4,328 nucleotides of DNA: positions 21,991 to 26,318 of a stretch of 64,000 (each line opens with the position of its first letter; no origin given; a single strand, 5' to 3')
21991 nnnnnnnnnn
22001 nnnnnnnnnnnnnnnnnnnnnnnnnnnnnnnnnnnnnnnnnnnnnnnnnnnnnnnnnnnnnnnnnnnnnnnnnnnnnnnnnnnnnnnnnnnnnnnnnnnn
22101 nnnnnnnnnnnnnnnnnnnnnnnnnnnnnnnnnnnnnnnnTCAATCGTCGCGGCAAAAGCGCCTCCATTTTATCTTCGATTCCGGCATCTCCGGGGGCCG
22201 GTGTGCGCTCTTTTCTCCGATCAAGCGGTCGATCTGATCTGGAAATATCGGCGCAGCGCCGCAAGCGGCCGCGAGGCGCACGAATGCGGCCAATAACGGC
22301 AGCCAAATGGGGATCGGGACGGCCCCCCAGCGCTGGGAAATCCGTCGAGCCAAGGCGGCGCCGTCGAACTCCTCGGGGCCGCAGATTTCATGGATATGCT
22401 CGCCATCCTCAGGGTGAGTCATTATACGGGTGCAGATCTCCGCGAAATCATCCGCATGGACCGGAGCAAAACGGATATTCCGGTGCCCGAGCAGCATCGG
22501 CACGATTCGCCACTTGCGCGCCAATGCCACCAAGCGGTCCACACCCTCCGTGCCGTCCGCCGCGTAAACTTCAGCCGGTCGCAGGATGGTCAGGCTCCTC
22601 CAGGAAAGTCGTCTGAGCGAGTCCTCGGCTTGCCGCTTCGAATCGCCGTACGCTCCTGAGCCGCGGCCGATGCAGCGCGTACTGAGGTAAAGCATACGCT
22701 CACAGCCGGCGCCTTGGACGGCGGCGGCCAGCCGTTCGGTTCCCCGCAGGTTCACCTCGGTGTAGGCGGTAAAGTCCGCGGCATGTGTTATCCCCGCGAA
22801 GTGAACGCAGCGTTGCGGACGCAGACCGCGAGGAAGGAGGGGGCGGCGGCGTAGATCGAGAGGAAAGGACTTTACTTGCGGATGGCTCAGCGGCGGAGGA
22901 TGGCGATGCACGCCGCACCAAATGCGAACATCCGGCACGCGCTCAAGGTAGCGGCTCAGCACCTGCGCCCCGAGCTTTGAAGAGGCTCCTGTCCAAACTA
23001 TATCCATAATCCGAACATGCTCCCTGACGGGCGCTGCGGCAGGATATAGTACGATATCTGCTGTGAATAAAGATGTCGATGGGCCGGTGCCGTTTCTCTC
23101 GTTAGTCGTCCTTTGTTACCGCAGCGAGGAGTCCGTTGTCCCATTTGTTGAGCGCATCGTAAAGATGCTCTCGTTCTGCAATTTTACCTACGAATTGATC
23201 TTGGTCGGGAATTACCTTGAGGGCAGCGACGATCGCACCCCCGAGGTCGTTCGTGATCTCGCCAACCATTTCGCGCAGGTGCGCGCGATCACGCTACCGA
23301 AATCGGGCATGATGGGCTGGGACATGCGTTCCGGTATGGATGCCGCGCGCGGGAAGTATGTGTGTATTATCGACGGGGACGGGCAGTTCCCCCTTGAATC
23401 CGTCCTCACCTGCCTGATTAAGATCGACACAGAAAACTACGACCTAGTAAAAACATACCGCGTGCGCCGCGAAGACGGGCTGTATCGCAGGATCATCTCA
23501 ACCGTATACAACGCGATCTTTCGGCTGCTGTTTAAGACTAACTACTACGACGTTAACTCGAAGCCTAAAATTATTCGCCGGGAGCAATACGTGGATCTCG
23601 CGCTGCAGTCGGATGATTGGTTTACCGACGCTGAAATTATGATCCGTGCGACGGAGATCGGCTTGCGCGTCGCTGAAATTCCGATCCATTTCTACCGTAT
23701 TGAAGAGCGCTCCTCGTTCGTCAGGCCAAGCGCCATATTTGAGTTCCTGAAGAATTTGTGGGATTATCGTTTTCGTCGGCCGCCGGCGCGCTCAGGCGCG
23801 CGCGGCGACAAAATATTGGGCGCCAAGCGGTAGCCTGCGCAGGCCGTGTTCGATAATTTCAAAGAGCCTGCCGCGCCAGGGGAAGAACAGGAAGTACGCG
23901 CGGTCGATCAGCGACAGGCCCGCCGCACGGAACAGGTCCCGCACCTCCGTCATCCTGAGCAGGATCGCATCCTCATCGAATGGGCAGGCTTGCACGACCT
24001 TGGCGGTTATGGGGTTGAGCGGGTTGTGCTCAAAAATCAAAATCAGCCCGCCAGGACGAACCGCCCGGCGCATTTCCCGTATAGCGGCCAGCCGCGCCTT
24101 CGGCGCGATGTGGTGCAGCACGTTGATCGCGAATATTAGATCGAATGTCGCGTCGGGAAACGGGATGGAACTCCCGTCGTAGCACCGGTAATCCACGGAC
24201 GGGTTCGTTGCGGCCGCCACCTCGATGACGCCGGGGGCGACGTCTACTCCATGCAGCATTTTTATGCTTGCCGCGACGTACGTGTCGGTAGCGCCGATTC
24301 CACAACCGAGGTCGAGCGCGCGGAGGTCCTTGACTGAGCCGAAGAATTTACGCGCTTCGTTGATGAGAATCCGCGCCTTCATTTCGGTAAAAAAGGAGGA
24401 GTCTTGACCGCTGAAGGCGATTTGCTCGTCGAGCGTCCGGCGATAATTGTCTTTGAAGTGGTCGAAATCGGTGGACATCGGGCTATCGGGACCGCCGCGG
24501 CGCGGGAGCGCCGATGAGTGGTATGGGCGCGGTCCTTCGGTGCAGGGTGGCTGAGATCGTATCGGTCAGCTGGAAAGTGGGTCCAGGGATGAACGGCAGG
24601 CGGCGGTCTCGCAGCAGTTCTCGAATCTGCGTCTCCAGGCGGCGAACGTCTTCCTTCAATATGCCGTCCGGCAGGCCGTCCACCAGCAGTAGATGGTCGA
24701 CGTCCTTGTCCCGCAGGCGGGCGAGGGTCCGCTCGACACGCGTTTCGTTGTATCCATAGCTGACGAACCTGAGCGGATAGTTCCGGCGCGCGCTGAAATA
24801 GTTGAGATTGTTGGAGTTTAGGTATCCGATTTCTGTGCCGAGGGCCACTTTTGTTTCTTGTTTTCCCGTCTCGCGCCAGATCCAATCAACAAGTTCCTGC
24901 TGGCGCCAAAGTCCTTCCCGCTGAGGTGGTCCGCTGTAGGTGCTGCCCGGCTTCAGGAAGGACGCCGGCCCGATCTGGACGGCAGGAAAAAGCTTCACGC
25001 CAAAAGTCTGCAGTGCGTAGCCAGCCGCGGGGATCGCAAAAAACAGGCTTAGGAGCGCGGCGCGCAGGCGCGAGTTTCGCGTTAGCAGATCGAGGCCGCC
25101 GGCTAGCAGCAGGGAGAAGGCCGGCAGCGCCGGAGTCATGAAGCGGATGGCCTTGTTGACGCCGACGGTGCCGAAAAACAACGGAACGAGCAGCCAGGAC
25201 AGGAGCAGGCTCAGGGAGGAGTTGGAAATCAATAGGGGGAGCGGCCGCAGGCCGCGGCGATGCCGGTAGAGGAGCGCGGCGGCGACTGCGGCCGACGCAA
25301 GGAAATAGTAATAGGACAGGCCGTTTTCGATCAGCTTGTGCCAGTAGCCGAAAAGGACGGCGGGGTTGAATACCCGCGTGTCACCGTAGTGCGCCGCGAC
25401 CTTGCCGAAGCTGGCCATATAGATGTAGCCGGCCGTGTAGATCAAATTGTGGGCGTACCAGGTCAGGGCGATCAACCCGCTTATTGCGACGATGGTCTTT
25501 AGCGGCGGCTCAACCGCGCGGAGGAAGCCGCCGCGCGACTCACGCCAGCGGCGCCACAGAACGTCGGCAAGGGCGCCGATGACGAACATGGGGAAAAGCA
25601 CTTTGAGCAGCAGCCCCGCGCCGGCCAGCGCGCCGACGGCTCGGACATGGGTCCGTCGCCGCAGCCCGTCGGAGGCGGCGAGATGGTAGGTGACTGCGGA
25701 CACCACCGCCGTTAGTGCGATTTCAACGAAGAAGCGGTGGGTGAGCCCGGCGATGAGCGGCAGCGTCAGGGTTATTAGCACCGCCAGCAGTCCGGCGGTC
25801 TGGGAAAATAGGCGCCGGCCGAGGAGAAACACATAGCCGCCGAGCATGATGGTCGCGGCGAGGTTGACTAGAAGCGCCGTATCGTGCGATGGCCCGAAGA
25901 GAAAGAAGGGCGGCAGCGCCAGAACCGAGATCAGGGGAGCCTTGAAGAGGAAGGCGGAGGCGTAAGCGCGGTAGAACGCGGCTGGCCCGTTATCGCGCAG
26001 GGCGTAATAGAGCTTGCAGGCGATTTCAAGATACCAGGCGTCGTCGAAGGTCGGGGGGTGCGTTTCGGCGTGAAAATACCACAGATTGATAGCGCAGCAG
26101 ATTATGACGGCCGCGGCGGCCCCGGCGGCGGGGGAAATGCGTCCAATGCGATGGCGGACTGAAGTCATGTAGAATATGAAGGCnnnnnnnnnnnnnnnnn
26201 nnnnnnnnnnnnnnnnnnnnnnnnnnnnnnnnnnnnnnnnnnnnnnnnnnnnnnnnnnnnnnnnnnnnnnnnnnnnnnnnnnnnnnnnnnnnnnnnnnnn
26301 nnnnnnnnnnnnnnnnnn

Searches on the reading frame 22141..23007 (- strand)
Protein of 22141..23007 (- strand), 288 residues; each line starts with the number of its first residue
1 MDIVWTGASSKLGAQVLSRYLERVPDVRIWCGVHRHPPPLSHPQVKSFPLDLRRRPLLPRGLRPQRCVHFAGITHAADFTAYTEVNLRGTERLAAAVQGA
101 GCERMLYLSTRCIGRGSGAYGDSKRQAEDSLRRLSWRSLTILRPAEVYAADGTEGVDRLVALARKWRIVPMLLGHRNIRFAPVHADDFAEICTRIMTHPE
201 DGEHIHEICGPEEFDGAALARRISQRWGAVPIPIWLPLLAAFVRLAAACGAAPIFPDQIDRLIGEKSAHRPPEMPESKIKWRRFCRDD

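Call 67: search_protein_families(library=pfam, proteins=[window:22141-23007:-], max_evalue=0.0001)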
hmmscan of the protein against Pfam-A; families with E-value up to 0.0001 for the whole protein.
window:22141-23007:- (288 aa): 2 families
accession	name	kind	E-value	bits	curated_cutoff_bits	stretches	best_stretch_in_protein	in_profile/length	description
PF01370.27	Epimerase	-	2.3e-10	40.7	20.9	1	6-204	4-233/240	NAD dependent epimerase/dehydratase family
PF04321.23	RmlD_sub_bind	-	2.2e-05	24.1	27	0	106-203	97-204/287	RmlD substrate binding domain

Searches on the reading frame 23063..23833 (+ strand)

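Call 67: search_protein_families(library=pfam, proteins=[window:23063-23833:+], max_evalue=0.0001)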
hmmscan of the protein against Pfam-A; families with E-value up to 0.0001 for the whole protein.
window:23063-23833:+ (256 aa): 1 family
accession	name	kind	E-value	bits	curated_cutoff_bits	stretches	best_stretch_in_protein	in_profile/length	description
PF00535.33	Glycos_transf_2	-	6.4e-14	52.7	23.3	1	13-158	1-146/168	Glycosyl transferase family 2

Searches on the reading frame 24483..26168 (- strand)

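Call 67: search_protein_families(library=pfam, proteins=[window:24483-26168:-], max_evalue=0.0001)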
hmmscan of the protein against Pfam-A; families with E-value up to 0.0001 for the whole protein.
window:24483-26168:- (561 aa): 1 family
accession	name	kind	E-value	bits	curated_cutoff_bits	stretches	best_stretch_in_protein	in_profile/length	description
PF13231.12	PMT_2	-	5e-10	40.2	26.1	1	88-210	14-139/160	Dolichyl-phosphate-mannose-protein mannosyltransferase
